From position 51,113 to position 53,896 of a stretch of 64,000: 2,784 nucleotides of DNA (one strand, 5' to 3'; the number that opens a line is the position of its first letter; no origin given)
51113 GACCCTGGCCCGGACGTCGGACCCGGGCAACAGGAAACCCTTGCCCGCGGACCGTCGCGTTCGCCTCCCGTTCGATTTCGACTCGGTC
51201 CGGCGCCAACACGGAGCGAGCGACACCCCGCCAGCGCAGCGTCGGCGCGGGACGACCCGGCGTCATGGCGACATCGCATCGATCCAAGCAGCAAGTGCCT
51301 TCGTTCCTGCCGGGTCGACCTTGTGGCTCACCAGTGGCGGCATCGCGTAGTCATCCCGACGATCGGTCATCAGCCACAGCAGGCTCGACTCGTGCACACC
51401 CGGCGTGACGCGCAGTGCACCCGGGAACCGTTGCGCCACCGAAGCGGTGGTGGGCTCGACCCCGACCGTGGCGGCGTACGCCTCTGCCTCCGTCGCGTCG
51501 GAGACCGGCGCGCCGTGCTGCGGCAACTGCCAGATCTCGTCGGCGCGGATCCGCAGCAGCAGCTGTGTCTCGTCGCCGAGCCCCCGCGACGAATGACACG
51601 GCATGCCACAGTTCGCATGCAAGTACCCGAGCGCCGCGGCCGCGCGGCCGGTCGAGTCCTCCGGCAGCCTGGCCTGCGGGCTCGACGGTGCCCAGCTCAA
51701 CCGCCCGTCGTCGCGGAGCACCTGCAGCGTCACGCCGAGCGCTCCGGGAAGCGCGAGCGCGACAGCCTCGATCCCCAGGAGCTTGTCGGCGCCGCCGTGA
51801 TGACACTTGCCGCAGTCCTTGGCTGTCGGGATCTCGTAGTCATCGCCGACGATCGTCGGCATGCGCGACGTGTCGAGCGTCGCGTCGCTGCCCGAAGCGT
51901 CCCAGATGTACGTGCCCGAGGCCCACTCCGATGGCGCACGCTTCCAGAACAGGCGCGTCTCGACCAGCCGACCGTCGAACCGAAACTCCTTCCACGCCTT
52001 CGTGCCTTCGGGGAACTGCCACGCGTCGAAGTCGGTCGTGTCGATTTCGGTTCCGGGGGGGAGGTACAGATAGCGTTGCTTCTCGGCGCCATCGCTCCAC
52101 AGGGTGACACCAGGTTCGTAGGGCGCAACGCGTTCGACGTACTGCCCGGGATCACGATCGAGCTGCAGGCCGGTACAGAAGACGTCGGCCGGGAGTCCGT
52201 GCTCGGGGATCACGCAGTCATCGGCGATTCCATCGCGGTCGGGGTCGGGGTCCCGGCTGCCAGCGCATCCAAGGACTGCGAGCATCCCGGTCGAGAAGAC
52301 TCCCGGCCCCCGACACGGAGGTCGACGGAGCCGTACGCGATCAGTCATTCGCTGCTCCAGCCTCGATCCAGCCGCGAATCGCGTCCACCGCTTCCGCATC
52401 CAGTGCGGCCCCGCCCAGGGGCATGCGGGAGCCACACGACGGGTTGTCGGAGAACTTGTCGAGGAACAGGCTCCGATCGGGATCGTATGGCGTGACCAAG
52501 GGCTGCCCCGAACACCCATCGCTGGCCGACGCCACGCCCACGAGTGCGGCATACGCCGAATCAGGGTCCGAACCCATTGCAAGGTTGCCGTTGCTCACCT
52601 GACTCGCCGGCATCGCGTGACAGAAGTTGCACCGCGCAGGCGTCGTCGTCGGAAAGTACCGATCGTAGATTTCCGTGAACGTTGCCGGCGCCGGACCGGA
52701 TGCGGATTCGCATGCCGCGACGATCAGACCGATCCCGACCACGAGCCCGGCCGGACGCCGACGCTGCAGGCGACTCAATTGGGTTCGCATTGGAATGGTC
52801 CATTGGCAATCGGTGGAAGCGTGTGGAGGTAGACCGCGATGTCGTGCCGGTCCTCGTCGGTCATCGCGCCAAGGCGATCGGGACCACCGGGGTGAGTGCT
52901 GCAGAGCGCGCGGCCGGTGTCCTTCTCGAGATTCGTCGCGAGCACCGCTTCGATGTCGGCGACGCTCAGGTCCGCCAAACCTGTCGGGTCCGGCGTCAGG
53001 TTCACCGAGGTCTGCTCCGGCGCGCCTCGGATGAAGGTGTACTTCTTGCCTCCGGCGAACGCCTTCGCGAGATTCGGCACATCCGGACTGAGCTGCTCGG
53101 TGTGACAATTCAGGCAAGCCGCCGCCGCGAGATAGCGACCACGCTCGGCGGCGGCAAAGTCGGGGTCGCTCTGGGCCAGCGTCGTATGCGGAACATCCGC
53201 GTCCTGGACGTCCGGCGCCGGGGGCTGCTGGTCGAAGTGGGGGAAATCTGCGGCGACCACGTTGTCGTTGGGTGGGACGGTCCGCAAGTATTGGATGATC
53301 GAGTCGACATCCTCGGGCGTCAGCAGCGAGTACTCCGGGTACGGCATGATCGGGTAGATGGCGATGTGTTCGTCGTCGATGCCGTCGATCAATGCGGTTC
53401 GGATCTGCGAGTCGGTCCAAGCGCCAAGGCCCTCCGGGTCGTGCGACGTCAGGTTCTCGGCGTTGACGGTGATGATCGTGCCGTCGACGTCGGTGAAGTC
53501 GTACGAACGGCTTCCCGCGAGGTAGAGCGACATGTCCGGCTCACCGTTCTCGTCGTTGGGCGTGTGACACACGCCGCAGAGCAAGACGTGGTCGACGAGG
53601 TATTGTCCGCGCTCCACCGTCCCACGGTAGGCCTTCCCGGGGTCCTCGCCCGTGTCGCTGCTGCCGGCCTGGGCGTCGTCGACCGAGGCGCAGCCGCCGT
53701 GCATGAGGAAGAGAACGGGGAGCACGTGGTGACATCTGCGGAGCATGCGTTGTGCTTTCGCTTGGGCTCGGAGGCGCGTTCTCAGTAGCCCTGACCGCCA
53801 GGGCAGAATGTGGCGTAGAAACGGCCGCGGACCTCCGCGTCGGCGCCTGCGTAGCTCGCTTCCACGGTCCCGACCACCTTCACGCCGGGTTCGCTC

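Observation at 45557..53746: RND heavy-metal efflux operon preceded by three c-type cytochrome genes and followed by a dedicated two-component system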

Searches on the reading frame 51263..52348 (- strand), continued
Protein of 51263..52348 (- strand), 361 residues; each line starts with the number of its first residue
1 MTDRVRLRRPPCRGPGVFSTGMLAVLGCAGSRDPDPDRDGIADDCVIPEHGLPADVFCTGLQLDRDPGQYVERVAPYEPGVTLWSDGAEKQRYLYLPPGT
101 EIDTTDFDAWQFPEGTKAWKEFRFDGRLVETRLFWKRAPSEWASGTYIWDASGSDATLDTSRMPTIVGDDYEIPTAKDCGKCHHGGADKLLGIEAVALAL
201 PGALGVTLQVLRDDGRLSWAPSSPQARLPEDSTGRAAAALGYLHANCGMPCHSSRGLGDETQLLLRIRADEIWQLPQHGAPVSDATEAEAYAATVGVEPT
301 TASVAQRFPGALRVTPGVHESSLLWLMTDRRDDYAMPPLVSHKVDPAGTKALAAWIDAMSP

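Call 84: search_protein_families(library=pfam, proteins=[L060:7152-8999:+, L060:9000-9875:+, L079:6798-8381:+, L079:8620-9783:+, L083:7163-8503:+, L083:8577-9851:+, L086:6252-8099:+, L119:7011-8651:+, L119:5655-6977:+, L117:9130-9855:+], max_evalue=0.001)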
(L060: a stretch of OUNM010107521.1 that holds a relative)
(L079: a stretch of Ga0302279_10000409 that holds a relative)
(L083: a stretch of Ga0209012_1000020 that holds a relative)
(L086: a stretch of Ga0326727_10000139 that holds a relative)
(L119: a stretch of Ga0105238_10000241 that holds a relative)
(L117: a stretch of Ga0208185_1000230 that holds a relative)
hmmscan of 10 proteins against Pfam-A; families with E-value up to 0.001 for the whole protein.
L060:7152-8999:+ (615 aa): 0 families

L060:9000-9875:+ (291 aa): 1 family
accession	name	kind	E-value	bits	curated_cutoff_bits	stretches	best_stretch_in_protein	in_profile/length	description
PF02368.24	Big_2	-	2.1e-05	24.8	22.8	1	68-123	28-78/79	Bacterial Ig-like domain (group 2)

L079:6798-8381:+ (527 aa): 2 families
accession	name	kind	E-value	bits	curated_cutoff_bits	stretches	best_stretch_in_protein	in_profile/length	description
PF00069.31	Pkinase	-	9e-35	120.8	31.7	1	40-309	1-258/263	Protein kinase domain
PF07714.23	PK_Tyr_Ser-Thr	-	5.2e-20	72.3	23.1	1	42-311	3-257/258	Protein tyrosine and serine/threonine kinase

L079:8620-9783:+ (387 aa): 0 families

L083:7163-8503:+ (446 aa): 2 families
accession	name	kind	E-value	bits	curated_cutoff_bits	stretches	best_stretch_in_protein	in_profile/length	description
PF12710.13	HAD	-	1.9e-34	120.2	27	1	234-418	1-189/189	haloacid dehalogenase-like hydrolase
PF00702.32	Hydrolase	-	3.1e-07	31.4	26.4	1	232-419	2-189/191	haloacid dehalogenase-like hydrolase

L083:8577-9851:+ (424 aa): 0 families

L086:6252-8099:+ (615 aa): 0 families

L119:7011-8651:+ (546 aa): 0 families

L119:5655-6977:+ (440 aa): 0 families

L117:9130-9855:+ (241 aa): 1 family
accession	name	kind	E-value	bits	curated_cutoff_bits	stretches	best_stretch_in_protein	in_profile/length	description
PF00034.26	Cytochrom_C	-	8.4e-06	27.5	21.3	1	83-220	1-90/90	Cytochrome c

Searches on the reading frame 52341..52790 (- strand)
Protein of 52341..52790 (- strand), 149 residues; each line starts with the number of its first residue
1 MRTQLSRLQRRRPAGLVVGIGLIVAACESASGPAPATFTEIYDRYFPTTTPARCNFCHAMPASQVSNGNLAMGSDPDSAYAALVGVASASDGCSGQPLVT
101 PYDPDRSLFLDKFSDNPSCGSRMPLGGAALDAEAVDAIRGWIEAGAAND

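Call 6: search_protein_families(library=pfam, proteins=[window:52341-52790:-], max_evalue=0.01)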
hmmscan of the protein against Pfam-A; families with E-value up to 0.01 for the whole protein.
window:52341-52790:- (149 aa): 0 families

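Call 7: search_protein_families(library=ncbifam, proteins=[window:52341-52790:-], max_evalue=0.01)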
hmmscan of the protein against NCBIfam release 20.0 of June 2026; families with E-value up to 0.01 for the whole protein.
window:52341-52790:- (149 aa): 1 family
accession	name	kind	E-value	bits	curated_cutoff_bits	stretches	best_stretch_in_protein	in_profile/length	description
TIGR03806.1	chp_HNE_0200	subfamily_domain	3e-05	23.3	313.3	1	52-143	219-312/314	SO2930 family diheme c-type cytochrome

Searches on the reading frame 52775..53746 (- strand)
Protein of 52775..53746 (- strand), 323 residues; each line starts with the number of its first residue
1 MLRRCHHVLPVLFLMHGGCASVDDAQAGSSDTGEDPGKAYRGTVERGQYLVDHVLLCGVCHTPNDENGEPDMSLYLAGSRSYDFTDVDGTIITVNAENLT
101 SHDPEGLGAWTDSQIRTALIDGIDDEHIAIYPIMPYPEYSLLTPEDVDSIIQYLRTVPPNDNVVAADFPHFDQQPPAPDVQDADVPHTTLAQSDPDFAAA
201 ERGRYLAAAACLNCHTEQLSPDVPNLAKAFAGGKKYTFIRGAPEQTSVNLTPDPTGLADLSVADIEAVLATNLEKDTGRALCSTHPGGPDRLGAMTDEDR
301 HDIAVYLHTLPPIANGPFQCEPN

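Call 6: search_protein_families(library=pfam, proteins=[window:52775-53746:-], max_evalue=0.01)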
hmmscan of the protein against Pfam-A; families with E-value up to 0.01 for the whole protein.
window:52775-53746:- (323 aa): 2 families
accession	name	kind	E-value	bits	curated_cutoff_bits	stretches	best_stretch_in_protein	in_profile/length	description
PF00034.26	Cytochrom_C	-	4.8e-12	47.5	21.3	2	200-310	1-89/90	Cytochrome c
PF13442.11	Cytochrome_CBB3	-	7.7e-08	33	27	0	198-227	1-28/68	Cytochrome C oxidase, cbb3-type, subunit III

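Call 7: search_protein_families(library=ncbifam, proteins=[window:52775-53746:-], max_evalue=0.01)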
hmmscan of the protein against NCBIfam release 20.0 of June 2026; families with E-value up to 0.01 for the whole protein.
window:52775-53746:- (323 aa): 1 family
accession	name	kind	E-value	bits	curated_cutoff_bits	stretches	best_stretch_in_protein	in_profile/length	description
TIGR02603.1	CxxCH_TIGR02603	domain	0.00097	19.2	68.15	0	199-216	2-19/134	putative heme-binding domain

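Call 29: search_solved_structures(query=window:52775-53746:-, max_evalue=1)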
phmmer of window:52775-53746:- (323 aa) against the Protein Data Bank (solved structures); distinct sequences matched with E-value up to 1: 8.
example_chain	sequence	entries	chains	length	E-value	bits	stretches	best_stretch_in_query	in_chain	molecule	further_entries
7w2j_C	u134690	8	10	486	2.6e-26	96.1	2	45-217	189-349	Fructose dehydrogenase cytochrome subunit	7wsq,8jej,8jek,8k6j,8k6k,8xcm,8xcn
8hdd_B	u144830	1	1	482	3.2e-15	59.7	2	42-179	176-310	Glucose dehydrogenase beta subunit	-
8gy2_B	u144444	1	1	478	2.6e-14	56.7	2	44-153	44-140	Alcohol dehydrogenase (quinone), cytochrome c subunit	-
9x0q_B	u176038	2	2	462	9.7e-14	54.8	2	44-153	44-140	Alcohol dehydrogenase (quinone), cytochrome c subunit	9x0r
9jqa_C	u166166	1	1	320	1e-12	51.4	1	45-216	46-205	Fructose dehydrogenase cytochrome subunit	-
8gy3_A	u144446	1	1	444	2.7e-11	46.7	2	44-159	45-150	Cytochrome c subunit of aldehyde dehydrogenase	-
7tfs_A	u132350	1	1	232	0.2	14.3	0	23-80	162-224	Cytochrome c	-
4ls9_A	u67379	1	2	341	0.22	14.2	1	119-169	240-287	DHH family protein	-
